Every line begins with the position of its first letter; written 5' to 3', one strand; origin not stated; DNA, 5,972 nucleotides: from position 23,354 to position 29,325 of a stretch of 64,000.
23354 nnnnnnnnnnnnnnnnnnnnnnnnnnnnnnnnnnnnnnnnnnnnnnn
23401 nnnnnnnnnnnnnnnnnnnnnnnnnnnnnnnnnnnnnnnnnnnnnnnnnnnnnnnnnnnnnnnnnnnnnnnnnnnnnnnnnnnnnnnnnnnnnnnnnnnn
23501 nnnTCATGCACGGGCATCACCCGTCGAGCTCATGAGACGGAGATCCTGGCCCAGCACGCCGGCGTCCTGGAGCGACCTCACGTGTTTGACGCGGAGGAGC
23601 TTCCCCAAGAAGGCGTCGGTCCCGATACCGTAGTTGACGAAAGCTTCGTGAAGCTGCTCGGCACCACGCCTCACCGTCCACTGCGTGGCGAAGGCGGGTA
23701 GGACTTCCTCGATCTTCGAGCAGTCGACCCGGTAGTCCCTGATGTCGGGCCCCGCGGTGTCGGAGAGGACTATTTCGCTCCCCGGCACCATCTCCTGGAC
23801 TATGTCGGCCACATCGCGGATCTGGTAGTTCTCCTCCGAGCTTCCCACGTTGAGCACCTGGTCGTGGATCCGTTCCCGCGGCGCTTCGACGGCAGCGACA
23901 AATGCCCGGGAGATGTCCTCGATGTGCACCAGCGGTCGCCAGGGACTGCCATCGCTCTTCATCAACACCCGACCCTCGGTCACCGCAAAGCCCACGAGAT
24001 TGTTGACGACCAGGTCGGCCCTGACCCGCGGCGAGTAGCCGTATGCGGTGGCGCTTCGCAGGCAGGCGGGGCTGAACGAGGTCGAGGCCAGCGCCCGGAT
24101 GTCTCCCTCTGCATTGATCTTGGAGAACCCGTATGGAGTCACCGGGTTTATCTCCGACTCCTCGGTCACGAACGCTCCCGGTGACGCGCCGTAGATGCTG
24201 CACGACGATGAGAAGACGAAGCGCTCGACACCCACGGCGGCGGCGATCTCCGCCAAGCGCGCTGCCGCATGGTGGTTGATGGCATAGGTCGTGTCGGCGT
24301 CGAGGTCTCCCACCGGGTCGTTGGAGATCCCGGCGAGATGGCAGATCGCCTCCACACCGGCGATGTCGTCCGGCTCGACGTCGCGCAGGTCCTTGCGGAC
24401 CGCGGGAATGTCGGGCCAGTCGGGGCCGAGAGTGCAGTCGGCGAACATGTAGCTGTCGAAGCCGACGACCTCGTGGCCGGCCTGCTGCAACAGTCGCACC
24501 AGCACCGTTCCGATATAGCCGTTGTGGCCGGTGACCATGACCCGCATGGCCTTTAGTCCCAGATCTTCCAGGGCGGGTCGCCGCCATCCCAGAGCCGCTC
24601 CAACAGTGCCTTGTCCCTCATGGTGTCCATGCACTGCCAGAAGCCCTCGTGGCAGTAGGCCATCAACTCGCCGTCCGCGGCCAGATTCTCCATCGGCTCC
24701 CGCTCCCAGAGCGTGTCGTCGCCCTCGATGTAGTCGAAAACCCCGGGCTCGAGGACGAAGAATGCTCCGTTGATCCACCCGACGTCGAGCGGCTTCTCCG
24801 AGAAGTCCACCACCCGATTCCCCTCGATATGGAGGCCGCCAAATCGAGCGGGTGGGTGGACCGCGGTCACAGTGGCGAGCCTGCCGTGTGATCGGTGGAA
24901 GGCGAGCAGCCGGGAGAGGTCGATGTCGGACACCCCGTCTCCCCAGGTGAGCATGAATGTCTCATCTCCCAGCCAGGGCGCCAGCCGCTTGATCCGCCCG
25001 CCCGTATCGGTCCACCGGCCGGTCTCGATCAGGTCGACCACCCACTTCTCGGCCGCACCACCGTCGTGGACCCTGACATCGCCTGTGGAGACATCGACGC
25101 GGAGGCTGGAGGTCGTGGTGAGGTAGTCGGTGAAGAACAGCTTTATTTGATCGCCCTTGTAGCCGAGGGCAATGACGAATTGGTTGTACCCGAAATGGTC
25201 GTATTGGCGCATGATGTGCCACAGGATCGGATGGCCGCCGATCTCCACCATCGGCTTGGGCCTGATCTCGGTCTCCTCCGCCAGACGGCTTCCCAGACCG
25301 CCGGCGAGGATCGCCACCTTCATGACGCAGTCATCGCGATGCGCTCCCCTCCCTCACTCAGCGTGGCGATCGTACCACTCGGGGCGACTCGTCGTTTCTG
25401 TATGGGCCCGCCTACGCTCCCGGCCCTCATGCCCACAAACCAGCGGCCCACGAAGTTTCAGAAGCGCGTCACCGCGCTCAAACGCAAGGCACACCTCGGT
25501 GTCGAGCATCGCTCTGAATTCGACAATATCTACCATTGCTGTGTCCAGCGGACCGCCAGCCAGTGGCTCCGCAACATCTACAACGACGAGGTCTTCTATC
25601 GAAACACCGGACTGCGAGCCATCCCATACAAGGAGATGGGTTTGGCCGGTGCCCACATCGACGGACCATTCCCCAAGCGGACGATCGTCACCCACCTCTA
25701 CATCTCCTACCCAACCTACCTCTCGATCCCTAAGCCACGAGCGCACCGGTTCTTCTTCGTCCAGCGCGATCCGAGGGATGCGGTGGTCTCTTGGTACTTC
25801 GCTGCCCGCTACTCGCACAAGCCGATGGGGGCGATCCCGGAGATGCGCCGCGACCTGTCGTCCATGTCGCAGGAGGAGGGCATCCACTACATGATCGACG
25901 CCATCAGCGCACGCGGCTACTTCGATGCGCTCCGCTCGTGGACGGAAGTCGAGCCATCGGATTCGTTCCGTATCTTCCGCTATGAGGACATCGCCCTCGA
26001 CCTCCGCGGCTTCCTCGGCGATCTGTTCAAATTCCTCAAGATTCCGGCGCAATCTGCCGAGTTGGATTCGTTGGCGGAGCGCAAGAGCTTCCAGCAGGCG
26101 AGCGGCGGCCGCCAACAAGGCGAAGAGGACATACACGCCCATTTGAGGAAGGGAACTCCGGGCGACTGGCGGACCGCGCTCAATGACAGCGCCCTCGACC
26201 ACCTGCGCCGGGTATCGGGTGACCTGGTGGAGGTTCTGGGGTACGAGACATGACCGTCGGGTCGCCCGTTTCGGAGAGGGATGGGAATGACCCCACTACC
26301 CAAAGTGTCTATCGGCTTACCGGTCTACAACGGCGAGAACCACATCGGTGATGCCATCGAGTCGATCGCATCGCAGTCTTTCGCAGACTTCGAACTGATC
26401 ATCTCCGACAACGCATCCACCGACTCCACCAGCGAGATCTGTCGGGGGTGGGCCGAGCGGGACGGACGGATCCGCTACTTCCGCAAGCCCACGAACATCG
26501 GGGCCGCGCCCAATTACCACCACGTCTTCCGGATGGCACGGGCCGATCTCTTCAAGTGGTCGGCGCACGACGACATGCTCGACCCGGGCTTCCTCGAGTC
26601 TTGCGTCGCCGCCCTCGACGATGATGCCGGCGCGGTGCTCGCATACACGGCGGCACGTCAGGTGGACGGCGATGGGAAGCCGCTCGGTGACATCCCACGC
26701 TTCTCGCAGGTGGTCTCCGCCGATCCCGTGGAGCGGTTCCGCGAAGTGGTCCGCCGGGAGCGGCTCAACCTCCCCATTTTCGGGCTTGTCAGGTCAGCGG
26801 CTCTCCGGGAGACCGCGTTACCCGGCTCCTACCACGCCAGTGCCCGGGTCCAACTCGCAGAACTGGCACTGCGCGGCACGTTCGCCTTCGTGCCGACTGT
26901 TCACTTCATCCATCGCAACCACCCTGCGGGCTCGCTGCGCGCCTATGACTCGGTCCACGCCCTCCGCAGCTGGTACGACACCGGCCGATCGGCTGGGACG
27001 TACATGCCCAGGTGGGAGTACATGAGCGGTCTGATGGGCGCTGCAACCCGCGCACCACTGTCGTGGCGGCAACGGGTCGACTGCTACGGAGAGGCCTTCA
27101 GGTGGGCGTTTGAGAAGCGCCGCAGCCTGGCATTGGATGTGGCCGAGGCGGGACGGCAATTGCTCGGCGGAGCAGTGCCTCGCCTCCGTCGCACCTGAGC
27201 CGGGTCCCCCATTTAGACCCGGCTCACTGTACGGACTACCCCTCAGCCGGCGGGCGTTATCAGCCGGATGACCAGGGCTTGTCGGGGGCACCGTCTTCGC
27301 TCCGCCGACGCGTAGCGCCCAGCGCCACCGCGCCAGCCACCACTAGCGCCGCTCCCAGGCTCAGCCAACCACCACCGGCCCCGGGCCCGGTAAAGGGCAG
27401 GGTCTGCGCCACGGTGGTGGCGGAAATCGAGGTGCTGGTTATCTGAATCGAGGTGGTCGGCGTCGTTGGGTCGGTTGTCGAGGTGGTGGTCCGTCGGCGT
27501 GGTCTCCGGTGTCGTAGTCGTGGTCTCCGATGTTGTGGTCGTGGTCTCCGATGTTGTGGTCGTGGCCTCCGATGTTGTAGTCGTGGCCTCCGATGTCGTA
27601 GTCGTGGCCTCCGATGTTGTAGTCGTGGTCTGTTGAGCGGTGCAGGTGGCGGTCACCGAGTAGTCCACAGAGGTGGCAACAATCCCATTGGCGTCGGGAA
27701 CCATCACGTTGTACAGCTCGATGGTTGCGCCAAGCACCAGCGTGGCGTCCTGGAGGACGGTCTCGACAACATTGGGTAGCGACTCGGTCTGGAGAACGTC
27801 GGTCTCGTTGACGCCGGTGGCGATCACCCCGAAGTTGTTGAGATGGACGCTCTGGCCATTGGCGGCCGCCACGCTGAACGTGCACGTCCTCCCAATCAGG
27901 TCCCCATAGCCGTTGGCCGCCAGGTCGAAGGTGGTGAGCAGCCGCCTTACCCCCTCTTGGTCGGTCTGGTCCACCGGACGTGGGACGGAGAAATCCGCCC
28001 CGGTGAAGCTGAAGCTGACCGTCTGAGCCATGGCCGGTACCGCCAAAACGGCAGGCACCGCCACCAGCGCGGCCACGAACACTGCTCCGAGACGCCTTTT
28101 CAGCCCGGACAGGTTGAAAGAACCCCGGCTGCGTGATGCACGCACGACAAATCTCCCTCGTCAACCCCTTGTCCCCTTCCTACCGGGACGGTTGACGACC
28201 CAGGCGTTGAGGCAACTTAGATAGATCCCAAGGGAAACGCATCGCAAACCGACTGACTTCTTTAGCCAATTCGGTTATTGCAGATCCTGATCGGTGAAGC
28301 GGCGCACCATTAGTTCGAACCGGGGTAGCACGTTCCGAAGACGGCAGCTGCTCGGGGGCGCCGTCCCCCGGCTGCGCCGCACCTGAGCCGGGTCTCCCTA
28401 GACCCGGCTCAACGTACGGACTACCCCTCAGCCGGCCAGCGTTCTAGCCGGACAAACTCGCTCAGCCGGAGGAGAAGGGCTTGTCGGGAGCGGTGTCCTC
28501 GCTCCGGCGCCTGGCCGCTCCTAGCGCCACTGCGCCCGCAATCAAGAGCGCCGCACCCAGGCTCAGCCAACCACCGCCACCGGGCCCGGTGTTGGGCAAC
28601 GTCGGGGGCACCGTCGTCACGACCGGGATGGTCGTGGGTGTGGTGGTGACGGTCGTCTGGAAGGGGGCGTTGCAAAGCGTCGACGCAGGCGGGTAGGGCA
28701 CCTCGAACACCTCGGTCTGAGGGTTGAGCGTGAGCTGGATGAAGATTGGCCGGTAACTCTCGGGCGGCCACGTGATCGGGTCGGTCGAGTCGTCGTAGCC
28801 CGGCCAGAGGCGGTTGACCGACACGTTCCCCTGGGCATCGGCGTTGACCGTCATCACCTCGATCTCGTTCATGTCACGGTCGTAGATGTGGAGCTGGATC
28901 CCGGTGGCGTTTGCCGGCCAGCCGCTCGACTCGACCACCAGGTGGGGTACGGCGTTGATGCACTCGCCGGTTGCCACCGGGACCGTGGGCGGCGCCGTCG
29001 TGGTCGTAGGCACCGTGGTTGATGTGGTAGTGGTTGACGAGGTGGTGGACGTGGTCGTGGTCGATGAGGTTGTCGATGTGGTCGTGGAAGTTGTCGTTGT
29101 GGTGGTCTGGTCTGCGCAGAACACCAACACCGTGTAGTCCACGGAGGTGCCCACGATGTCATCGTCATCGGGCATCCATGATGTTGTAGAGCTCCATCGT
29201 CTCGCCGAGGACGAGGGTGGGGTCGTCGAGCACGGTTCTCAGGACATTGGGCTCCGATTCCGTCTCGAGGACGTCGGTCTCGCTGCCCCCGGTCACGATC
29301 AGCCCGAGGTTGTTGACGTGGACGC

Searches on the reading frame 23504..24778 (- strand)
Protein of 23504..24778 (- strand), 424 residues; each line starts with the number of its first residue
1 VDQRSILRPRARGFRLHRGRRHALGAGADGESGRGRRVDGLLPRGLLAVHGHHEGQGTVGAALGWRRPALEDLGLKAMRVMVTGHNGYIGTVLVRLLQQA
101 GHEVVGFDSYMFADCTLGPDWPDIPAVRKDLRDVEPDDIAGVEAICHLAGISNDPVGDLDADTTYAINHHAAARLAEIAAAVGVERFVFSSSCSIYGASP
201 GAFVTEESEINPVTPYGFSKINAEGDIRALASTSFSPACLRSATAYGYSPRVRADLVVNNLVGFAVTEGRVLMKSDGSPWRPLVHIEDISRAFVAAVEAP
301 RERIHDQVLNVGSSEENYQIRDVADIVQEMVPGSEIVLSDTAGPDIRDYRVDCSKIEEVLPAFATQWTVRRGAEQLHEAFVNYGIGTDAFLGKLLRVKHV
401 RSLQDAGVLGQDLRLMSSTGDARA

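Call 18: search_protein_families(library=pfam, proteins=[window:23517-24587:-], max_evalue=0.01)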
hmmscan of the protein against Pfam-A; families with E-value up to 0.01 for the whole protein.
window:23517-24587:- (356 aa): 0 families

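Call 65: search_protein_families(library=pfam, proteins=[window:23504-24778:-], max_evalue=0.01)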
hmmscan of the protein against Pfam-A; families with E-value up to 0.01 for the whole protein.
window:23504-24778:- (424 aa): 5 families
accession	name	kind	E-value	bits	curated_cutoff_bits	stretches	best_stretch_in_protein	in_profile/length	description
PF01370.27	Epimerase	-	3.2e-40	138.5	20.9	1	80-312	1-240/240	NAD dependent epimerase/dehydratase family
PF16363.11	GDP_Man_Dehyd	-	2.7e-18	66.9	27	1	81-326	1-261/332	GDP-mannose 4,6 dehydratase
PF04321.23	RmlD_sub_bind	-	7.2e-15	55.3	27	1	78-250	1-156/287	RmlD substrate binding domain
PF01073.25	3Beta_HSD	-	6.4e-08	32.4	22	1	81-305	1-237/280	3-beta hydroxysteroid dehydrogenase/isomerase family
PF13460.12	NAD_binding_10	-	9.2e-05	22.8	27.2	1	86-227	3-131/184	NAD(P)H-binding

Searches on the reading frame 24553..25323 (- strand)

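Call 18: search_protein_families(library=pfam, proteins=[window:24553-25323:-], max_evalue=0.01)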
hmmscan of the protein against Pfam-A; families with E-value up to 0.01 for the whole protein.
window:24553-25323:- (256 aa): 2 families
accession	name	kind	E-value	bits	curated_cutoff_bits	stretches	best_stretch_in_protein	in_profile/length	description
PF00483.29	NTP_transferase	-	1.7e-14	54.4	21.2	1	4-210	3-200/245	Nucleotidyl transferase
PF12804.13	NTP_transf_3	-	4.3e-06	27.4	27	1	4-56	2-49/160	MobA-like NTP transferase domain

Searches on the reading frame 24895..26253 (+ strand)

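Call 18: search_protein_families(library=pfam, proteins=[window:24895-26253:+], max_evalue=0.01)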
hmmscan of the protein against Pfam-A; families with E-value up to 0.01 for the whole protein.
window:24895-26253:+ (452 aa): 2 families
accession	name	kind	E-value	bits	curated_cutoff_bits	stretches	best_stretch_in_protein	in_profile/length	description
PF00685.33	Sulfotransfer_1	-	1.2e-19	71.2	22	1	262-441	71-247/255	Sulfotransferase domain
PF13469.12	Sulfotransfer_3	-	0.0055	17.4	27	0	285-385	126-214/216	Sulfotransferase family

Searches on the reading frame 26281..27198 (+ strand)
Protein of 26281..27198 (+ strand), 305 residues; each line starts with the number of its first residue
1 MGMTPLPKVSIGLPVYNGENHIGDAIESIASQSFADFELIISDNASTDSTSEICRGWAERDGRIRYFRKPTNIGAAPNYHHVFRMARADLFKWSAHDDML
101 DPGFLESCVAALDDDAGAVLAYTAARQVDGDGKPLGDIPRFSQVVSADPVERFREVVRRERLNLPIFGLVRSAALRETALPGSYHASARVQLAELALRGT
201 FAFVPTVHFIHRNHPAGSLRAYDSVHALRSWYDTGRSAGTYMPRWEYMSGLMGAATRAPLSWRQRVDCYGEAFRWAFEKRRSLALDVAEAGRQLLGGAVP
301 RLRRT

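Call 18: search_protein_families(library=pfam, proteins=[window:26281-27198:+], max_evalue=0.01)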
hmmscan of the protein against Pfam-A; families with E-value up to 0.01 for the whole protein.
window:26281-27198:+ (305 aa): 2 families
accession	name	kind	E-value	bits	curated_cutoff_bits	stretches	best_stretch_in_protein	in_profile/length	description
PF00535.33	Glycos_transf_2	-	4e-25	89.1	23.3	1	10-139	1-131/168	Glycosyl transferase family 2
PF13641.12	Glyco_tranf_2_3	-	7.1e-05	23.4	27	1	8-119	2-119/230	Glycosyltransferase like family 2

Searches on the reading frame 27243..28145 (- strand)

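Call 18: search_protein_families(library=pfam, proteins=[window:27243-28145:-], max_evalue=0.01)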
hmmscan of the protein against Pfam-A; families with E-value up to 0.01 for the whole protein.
window:27243-28145:- (300 aa): 1 family
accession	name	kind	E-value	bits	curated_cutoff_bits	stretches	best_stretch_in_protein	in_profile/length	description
PF01456.22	Mucin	-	0.00039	20.9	34.7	1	164-218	37-93/143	Mucin-like glycoprotein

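Call 65: search_protein_families(library=pfam, proteins=[window:27243-28145:-], max_evalue=0.01)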
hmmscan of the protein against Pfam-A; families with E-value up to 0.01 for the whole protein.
window:27243-28145:- (300 aa): 1 family
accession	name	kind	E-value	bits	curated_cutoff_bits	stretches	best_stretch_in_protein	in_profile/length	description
PF01456.22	Mucin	-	0.00039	20.9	34.7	1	164-218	37-93/143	Mucin-like glycoprotein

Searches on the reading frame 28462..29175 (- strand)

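Call 18: search_protein_families(library=pfam, proteins=[window:28462-29175:-], max_evalue=0.01)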
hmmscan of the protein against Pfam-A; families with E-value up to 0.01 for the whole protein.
window:28462-29175:- (237 aa): 1 family
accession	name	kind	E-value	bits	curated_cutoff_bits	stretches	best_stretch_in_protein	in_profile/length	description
PF00746.26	Gram_pos_anchor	-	0.00069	19.9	20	1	189-227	5-43/43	LPXTG cell wall anchor motif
